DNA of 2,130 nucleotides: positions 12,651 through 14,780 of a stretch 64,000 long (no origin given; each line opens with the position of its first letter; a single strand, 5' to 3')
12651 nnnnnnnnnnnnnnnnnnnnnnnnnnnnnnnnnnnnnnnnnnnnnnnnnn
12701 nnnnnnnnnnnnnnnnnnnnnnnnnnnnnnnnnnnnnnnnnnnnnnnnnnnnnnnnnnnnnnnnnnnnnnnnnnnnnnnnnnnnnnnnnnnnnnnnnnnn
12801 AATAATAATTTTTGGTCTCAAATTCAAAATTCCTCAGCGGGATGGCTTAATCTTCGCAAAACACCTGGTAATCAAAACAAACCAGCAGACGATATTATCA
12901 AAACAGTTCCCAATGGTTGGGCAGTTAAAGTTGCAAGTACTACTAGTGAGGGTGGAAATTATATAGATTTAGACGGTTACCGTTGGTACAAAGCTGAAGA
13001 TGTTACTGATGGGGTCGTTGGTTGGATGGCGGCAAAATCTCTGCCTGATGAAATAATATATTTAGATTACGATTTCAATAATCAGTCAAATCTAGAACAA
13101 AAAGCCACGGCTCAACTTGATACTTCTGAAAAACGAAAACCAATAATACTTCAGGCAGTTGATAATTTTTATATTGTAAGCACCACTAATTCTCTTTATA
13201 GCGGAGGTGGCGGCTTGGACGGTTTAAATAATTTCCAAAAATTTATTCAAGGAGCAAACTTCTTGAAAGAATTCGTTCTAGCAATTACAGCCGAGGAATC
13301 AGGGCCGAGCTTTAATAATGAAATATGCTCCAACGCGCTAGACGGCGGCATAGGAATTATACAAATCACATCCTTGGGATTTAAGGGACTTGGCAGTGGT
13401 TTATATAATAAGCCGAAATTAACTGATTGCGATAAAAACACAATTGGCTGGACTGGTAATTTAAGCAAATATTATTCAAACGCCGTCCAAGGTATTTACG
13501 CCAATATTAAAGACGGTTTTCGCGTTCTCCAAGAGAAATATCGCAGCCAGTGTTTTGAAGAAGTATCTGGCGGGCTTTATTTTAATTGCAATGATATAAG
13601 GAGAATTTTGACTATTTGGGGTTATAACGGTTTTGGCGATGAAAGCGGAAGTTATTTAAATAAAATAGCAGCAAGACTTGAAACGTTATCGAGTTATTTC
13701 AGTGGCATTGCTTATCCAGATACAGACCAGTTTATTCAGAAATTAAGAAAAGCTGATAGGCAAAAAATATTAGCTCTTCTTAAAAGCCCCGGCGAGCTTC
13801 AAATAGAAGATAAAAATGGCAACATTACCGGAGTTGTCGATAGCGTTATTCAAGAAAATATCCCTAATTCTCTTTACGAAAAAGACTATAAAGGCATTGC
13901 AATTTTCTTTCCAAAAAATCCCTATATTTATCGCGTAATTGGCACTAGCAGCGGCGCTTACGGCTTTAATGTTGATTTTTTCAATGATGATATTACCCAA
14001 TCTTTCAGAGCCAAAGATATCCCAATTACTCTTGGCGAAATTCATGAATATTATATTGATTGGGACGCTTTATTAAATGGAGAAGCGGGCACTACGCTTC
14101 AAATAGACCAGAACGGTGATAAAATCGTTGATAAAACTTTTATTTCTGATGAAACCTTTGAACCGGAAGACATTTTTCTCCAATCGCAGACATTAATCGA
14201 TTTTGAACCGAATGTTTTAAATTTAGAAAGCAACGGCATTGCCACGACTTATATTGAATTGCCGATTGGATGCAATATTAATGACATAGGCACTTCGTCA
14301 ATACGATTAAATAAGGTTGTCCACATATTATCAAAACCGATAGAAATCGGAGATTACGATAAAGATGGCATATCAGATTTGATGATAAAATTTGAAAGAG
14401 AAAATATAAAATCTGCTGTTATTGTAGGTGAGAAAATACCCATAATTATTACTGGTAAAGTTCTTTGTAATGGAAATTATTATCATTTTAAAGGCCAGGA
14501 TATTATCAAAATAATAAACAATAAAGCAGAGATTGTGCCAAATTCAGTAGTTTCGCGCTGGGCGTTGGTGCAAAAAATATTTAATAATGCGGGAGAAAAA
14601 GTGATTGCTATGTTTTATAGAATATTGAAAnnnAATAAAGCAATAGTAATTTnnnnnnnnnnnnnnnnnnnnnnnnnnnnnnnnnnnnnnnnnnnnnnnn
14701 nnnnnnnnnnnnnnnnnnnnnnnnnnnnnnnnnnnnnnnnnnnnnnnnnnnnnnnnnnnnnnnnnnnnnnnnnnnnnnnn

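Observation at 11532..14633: Propeller + SH3-like + GH23 lytic-transglycosylase fusion encoded inside a pilus operon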

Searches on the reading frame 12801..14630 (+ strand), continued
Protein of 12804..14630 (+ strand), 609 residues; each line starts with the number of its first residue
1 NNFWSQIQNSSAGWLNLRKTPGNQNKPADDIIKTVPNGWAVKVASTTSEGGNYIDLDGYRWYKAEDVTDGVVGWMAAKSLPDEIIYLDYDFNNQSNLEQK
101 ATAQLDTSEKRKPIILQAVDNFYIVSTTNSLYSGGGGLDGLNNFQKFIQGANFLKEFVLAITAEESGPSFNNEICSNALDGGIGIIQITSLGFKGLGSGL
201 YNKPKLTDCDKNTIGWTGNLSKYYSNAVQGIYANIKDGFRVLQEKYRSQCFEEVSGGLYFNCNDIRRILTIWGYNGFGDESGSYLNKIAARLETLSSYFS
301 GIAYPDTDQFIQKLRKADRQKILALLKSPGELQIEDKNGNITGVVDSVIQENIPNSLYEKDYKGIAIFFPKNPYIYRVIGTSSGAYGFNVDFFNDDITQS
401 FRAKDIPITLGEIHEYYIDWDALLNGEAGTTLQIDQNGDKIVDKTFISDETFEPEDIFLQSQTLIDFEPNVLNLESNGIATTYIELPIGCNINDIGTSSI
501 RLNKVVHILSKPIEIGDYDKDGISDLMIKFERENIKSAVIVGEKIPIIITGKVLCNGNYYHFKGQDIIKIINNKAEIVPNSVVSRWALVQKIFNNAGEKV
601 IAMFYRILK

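Call 45: search_protein_families(library=pfam, proteins=[P0002, P0005, P0008, P0015, P0022, P0029, P0031, P0034, P0035, P0045], max_evalue=0.01)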
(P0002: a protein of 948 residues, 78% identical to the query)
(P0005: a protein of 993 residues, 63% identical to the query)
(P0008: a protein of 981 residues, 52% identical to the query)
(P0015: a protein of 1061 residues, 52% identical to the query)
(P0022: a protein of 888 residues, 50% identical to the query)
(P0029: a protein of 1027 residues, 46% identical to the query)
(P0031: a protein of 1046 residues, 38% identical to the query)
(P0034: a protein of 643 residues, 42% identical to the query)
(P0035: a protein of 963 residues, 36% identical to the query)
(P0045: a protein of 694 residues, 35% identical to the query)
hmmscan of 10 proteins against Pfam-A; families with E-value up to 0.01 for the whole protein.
P0002 (948 aa): 1 family
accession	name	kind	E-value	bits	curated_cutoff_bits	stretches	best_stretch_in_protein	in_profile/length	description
PF01464.25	SLT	-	0.0051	16.8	21.3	0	482-563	3-81/117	Transglycosylase SLT domain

P0005 (993 aa): 2 families
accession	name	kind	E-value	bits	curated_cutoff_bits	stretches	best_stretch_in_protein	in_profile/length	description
PF08239.17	SH3_3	-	1.1e-05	26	27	1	391-455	4-53/54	Bacterial SH3 domain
PF01464.25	SLT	-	0.0052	16.8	21.3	0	520-573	3-52/117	Transglycosylase SLT domain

P0008 (981 aa): 2 families
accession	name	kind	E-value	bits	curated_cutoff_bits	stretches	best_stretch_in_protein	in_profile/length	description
PF13385.13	Laminin_G_3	-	5.7e-22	78.9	27.6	1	83-257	2-151/151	Concanavalin A-like lectin/glucanases superfamily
PF01464.25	SLT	-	0.00073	19.5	21.3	1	427-472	13-54/117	Transglycosylase SLT domain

P0015 (1061 aa): 3 families
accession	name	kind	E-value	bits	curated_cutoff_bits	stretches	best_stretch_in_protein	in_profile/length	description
PF07603.17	Lcl_C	-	1.9e-49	167.3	34.9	2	76-211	1-117/117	Lcl C-terminal domain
PF08239.17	SH3_3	-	0.00041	20.9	27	1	399-460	3-53/54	Bacterial SH3 domain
PF03174.19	CHB_HEX_C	-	0.0062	16.9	23.6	0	873-896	35-59/76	Chitobiase/beta-hexosaminidase C-terminal domain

P0022 (888 aa): 2 families
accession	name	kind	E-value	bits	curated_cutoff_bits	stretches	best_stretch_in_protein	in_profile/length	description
PF07676.18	PD40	-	9.5e-07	29.1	20.9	0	83-107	12-37/38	WD40-like Beta Propeller Repeat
PF08239.17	SH3_3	-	0.0015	19.2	27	1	332-397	3-53/54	Bacterial SH3 domain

P0029 (1027 aa): 4 families
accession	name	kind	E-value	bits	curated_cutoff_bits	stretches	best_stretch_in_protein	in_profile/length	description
PF05048.19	NosD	-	5.3e-22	78.7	23.6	2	146-303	48-208/212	Periplasmic copper-binding protein (NosD)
PF13229.12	Beta_helix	-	1.9e-21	76.8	25.9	2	35-170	23-151/158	Right handed beta helix region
PF17957.7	Big_7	-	0.0032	18.5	24.1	1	834-875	1-44/70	Bacterial Ig domain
PF08239.17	SH3_3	-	0.0058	17.2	27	0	363-421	6-53/54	Bacterial SH3 domain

P0031 (1046 aa): 1 family
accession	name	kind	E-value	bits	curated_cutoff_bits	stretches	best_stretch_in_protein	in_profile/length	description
PF01436.27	NHL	-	6.8e-11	42.1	20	0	131-155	3-26/28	NHL repeat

P0034 (643 aa): 1 family
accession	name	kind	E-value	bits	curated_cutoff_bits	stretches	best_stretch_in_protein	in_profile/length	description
PF01471.23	PG_binding_1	-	3.7e-18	65.9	23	2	2-37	22-57/57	Putative peptidoglycan binding domain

P0035 (963 aa): 2 families
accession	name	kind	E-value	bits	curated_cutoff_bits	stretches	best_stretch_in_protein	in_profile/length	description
PF15902.12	Sortilin-Vps10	-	3.3e-11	43.1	33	2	202-312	4-115/446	Sortilin, neurotensin receptor 3,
PF02012.26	BNR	-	0.0078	16.5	27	0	298-307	2-11/12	BNR/Asp-box repeat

P0045 (694 aa): 4 families
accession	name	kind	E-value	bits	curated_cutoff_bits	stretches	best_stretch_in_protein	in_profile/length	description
PF07676.18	PD40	-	1.4e-18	66.7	20.9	1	75-110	2-38/38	WD40-like Beta Propeller Repeat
PF01464.25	SLT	-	1.4e-07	31.5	21.3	1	269-373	8-100/117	Transglycosylase SLT domain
PF00930.27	DPPIV_N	-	1.2e-05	24.7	22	1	65-128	26-85/354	Dipeptidyl peptidase IV (DPP IV) N-terminal region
PF14583.12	Pectate_lyase22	-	0.0055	15.9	30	1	71-131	20-84/386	Oligogalacturonate lyase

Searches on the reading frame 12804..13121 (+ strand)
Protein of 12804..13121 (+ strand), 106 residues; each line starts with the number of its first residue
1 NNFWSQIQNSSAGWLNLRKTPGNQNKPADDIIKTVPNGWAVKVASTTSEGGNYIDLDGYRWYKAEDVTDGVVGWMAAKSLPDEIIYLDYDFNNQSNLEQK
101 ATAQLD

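Call 7: search_protein_families(library=pfam, proteins=[window:12804-13121:+], max_evalue=10)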
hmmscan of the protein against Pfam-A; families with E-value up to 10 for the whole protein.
seq(106 aa): 1 family
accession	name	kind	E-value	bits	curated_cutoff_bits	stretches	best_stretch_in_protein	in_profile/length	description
PF08239.17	SH3_3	-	0.049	14.3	27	1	15-80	3-53/54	Bacterial SH3 domain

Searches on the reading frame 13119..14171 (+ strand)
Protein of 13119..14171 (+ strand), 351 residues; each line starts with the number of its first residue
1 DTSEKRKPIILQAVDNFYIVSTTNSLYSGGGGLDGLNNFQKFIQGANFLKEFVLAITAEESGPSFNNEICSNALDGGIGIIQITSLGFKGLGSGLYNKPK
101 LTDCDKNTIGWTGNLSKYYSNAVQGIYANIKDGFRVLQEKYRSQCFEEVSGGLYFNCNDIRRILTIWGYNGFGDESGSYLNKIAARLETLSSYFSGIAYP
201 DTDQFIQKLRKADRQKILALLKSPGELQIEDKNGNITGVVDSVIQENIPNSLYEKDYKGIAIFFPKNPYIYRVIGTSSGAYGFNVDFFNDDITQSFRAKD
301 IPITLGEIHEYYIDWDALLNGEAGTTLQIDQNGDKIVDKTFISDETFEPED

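Call 73: search_protein_representatives(protein=window:13119-14171:+)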
Query: 351 residues. Proteins with E-value up to 0.001 (for the whole library): 1326; up to 1e-10: 1072; up to 1e-30: 184. The best 150 are listed.
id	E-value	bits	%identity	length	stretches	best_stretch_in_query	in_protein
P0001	5.4e-233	788.9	100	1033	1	1-351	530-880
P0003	6.3e-195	663.7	83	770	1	1-351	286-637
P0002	3.7e-192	654.6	82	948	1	1-350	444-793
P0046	9.7e-146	501.9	68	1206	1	1-345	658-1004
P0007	3.8e-139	480.2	63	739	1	2-346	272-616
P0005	6.5e-121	420.3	58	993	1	1-350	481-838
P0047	6.1e-119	413.8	60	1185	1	2-346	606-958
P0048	2.8e-112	391.9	56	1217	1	1-344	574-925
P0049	1.2e-111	389.8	56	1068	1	1-346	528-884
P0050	1.6e-108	379.5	54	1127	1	1-344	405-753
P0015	8.6e-108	377.1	55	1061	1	1-347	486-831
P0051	3.6e-106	371.8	55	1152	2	5-347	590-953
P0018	3.5e-105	368.6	55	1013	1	2-347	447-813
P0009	3.8e-105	368.4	55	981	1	4-344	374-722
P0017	7.1e-104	364.2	54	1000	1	2-347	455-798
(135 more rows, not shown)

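Call 75: search_protein_families(library=pfam, alignment_id=A3, max_evalue=0.0001)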
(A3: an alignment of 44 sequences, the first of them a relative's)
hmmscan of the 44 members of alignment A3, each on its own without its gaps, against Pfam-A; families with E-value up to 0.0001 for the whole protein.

A. member 1, P0046 (1206 aa): 2 families
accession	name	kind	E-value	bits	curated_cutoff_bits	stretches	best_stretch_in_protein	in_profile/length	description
PF05048.19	NosD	-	6e-41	140.6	23.6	3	290-503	7-211/212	Periplasmic copper-binding protein (NosD)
PF13229.12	Beta_helix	-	8.5e-31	107.1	25.9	4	96-202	2-112/158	Right handed beta helix region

B. families by the number of members that match (of 44 scanned): 22 families
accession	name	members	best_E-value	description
PF13229.12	Beta_helix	16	3.5e-37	Right handed beta helix region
PF05048.19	NosD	14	1.6e-52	Periplasmic copper-binding protein (NosD)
PF08239.17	SH3_3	5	2.9e-08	Bacterial SH3 domain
PF06739.17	SBBP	3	1.5e-29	Beta-propeller repeat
PF01471.23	PG_binding_1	3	6.8e-13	Putative peptidoglycan binding domain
PF25390.1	WD40_RLD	2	5.5e-107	RCC1-like domain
PF00415.24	RCC1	2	1.2e-72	Regulator of chromosome condensation (RCC1) repeat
PF13540.12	RCC1_2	2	1.1e-67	Regulator of chromosome condensation (RCC1) repeat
PF25384.1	Alsin_RLD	2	2.9e-11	Alsin RCC1-like domain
PF17963.7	Big_9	2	1.2e-08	Bacterial Ig domain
PF07603.17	Lcl_C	1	2.3e-48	Lcl C-terminal domain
PF07833.16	Cu_amine_oxidN1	1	1.2e-32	Copper amine oxidase N-terminal domain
PF13205.12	Big_5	1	1.7e-21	Bacterial Ig-like domain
PF05345.18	He_PIG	1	9.3e-15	Putative Ig domain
PF11617.13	Cu-binding_MopE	1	1.9e-12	Putative metal-binding motif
PF01464.25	SLT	1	6.1e-05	Transglycosylase SLT domain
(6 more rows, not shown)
